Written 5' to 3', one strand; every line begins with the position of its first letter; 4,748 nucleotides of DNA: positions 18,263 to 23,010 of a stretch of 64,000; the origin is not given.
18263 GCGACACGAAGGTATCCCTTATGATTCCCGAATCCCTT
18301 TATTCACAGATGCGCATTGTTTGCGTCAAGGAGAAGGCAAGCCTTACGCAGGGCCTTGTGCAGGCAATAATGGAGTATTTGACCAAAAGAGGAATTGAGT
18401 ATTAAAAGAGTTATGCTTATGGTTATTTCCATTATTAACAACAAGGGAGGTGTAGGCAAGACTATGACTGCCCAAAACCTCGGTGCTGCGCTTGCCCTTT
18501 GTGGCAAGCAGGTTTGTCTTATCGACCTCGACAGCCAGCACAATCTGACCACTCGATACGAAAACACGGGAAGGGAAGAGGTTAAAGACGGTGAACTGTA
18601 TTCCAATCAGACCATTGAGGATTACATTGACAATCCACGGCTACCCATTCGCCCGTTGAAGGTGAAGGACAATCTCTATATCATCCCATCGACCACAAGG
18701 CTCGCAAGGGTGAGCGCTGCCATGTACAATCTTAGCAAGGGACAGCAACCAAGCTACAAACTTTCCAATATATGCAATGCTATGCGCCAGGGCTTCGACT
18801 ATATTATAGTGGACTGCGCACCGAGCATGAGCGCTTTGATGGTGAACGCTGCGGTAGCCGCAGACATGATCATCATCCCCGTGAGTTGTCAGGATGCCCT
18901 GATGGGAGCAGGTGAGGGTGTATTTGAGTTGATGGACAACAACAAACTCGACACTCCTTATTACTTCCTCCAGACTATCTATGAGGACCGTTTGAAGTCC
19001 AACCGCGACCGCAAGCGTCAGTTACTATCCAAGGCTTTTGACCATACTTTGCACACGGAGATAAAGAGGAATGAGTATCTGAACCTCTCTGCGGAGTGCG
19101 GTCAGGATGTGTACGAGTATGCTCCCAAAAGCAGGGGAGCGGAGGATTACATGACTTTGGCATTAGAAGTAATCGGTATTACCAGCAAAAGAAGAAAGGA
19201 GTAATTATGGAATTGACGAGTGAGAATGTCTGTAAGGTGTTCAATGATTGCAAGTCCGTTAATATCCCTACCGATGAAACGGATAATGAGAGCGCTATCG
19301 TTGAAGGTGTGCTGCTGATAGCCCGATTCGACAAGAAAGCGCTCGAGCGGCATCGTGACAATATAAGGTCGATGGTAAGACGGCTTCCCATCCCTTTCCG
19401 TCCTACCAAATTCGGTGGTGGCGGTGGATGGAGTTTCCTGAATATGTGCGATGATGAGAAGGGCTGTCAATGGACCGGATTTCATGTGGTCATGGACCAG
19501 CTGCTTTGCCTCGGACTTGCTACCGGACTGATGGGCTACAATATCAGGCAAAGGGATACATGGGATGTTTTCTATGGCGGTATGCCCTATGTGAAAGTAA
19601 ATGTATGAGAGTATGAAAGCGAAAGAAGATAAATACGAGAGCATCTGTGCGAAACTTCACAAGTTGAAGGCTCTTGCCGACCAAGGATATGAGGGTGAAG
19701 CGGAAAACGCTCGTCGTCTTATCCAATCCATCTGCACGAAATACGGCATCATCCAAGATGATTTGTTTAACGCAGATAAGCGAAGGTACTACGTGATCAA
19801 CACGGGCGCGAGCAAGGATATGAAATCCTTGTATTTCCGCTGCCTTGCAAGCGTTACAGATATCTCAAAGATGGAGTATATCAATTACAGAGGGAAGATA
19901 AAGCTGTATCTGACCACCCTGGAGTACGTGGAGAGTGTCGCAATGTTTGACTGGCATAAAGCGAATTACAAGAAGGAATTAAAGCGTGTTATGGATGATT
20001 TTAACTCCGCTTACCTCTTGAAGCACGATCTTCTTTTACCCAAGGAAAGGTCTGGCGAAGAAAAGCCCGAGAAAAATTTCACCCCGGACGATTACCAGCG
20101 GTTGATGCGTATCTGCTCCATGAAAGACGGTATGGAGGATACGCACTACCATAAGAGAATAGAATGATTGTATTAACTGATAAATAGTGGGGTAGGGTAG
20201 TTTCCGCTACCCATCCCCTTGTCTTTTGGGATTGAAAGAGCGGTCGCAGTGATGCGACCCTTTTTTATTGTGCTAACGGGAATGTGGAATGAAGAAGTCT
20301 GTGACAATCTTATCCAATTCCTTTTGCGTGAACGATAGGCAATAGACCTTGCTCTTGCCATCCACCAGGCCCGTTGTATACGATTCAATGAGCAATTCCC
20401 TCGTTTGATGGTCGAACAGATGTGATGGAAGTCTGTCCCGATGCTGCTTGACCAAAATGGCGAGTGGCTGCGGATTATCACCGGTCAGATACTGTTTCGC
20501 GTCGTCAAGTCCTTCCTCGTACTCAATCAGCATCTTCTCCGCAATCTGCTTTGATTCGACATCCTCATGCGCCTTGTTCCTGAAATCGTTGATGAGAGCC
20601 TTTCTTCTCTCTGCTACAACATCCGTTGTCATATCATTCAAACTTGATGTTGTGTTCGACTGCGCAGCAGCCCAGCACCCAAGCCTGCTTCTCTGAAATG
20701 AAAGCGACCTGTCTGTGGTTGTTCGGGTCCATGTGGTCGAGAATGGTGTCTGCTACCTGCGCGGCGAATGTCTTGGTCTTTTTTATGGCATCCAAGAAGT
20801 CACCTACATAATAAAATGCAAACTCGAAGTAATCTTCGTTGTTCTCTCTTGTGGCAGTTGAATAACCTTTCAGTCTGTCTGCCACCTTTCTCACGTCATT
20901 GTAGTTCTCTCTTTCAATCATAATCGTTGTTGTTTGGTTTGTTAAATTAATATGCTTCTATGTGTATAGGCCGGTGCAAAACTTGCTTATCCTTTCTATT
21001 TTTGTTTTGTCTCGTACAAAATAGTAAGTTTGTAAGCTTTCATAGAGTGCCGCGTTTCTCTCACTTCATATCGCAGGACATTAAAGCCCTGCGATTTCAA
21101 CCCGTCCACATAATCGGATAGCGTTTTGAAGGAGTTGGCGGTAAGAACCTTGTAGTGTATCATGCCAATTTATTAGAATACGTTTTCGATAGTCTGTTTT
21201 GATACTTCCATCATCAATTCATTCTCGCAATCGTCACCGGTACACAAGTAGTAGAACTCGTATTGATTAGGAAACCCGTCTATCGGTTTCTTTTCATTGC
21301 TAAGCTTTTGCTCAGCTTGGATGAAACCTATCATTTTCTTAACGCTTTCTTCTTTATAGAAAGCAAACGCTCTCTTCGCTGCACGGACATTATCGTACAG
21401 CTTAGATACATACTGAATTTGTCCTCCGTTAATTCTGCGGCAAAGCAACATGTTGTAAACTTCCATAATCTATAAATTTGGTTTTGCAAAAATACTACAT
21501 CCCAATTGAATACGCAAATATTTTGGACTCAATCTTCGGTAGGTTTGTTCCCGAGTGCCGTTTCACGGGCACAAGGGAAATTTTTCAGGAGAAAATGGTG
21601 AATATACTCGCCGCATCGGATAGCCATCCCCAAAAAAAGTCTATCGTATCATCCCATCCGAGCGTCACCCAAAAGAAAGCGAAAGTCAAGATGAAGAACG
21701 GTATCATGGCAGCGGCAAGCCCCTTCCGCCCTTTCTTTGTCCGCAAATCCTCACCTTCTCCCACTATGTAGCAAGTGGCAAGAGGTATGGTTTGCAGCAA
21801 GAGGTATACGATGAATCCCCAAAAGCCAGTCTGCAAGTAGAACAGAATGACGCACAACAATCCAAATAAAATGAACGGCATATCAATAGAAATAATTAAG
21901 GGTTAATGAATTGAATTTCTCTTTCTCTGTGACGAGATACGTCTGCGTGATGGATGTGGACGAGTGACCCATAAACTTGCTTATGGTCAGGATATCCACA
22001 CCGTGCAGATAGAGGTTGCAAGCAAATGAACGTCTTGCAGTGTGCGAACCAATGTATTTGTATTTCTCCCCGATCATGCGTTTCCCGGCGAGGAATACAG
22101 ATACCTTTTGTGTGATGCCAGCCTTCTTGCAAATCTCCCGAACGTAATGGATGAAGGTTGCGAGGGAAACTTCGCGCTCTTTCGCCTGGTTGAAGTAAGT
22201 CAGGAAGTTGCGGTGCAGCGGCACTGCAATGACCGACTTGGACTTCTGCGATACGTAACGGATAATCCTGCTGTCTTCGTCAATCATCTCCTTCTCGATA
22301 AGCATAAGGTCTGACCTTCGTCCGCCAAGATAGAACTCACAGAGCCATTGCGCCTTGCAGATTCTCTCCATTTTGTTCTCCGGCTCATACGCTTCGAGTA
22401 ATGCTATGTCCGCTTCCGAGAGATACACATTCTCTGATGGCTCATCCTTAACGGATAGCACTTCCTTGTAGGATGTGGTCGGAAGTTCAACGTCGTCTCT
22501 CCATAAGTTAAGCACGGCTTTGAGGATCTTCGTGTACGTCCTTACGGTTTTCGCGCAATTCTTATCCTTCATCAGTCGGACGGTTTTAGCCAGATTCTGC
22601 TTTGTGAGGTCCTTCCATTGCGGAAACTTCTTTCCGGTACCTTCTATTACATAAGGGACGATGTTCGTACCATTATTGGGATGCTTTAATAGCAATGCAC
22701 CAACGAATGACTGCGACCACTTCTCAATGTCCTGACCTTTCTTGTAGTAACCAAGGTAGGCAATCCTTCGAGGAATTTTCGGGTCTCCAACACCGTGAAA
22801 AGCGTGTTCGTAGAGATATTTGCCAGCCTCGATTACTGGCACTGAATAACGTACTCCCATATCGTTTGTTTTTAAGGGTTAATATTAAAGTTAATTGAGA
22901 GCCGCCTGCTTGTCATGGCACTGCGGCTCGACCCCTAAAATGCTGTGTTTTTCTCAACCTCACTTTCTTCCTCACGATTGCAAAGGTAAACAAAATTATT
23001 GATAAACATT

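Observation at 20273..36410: About 30 small minus-strand genes, each with a private GC hairpin and a conserved ~28-nt element ending at the ATG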

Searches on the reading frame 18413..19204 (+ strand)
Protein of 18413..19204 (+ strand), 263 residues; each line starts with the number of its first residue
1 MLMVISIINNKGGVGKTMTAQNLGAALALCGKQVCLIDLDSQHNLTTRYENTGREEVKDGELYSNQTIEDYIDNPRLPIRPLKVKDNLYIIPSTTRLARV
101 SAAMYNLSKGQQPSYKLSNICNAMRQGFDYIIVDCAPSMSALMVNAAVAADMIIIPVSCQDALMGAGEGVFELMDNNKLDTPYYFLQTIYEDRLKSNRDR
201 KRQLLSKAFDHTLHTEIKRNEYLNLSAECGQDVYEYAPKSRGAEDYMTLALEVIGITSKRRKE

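Call 60: search_protein_families(library=pfam, proteins=[window:18413-19204:+], max_evalue=0.001)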
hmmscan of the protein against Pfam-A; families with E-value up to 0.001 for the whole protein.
window:18413-19204:+ (263 aa): 8 families
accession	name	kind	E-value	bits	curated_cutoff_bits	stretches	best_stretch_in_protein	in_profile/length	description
PF13614.12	AAA_31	-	1.4e-35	123.3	27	1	4-165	3-156/177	AAA domain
PF01656.29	CbiA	-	7.5e-16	58.7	25.4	1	5-93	1-54/125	CobQ/CobB/MinD/ParA nucleotide binding domain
PF09140.17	MipZ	-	1.2e-12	48.1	20.7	1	4-158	2-130/262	ATPase MipZ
PF06564.18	CBP_BcsQ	-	8.5e-10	39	21.3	1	7-251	6-231/234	Cellulose biosynthesis protein BcsQ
PF07015.17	VirC1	-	9.3e-08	32.1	24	0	4-58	3-57/231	VirC1 protein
PF10609.15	ParA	-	1e-07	32.1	27.1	1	4-42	5-43/246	NUBPL iron-transfer P-loop NTPase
PF00142.24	Fer4_NifH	-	2.9e-07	30.7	25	1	8-46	5-43/271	4Fe-4S iron sulfur cluster binding proteins, NifH/frxC family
PF02374.21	ArsA_ATPase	-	5.5e-07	29.5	24.3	1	7-140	5-137/305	Anion-transporting ATPase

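Call 101: find_related_loci(query=window:18413-19204:+, collection=viral_contigs, flank=3000)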
Query window:18413-19204:+ (263 aa) in viral_contigs; peptide patterns used: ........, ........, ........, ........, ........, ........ (x = any residue, [..] = any of these).
7 stretches matched a pattern; 2 encode a relative of the query (tblastn E <= 1e-3); 2 distinct loci.
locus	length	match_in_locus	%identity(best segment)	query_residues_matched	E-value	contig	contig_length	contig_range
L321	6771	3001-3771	62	3-259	2e-106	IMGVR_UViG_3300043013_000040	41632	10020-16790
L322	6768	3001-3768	61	3-259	3e-105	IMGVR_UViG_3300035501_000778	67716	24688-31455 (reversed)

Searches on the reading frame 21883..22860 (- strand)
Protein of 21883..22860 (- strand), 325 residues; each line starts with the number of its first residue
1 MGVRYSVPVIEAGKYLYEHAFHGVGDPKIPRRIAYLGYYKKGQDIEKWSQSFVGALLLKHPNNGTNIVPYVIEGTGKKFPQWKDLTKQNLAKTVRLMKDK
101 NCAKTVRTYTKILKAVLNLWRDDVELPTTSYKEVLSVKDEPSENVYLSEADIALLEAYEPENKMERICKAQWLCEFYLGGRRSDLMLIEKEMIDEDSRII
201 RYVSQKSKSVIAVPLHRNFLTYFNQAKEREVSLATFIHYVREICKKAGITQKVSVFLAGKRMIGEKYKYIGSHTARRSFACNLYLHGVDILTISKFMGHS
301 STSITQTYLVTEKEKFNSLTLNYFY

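Call 7: search_protein_families(library=phrogs, proteins=[window:21883-22860:-], max_evalue=0.001)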
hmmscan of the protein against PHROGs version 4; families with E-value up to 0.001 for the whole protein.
window:21883-22860:- (325 aa): 5 families
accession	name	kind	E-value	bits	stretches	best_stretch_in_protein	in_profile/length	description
phrog_1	-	integration and excision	6.5e-21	76.2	1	83-310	205-434/611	integrase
phrog_216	-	integration and excision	1.6e-17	64.6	1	101-315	10-228/301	integrase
phrog_7269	-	integration and excision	1.5e-05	25.9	1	270-317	28-75/89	integrase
phrog_7685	-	integration and excision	0.00066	20.3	1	207-308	124-220/240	integrase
phrog_23271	-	unknown function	0.00075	20.4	0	272-324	11-62/67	-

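Call 10: search_protein_families(library=ncbifam, proteins=[window:21883-22860:-], max_evalue=0.01)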
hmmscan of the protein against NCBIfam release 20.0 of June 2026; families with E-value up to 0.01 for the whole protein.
window:21883-22860:- (325 aa): 8 families
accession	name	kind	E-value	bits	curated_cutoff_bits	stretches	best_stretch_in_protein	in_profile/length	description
NF040815.2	recomb_XerA_Arch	equivalog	3.8e-14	52.9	220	1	94-316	48-259/263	site-specific tyrosine recombinase/integron integrase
TIGR02225.1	recomb_XerD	equivalog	9.9e-10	38.2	329.6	1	81-320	37-283/290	site-specific tyrosine recombinase XerD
TIGR02224.1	recomb_XerC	equivalog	3.2e-09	36.6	335.15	1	79-316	38-282/295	tyrosine recombinase XerC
NF001399.0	PRK00283.1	subfamily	5.3e-09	35.7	279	1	82-319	48-291/300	tyrosine recombinase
TIGR02249.1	integrase_gron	subfamily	6.5e-07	29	265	1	268-309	257-298/315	integron integrase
NF003462.0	PRK05084.1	equivalog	1.4e-05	24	267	1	270-315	303-348/360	tyrosine recombinase XerS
NF011946.0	PRK15417.1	equivalog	0.00073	18.8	435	1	269-309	273-313/337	integron integrase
NF002331.0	PRK01287.1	subfamily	0.0076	15.3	371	0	179-308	175-309/365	site-specific tyrosine recombinase XerC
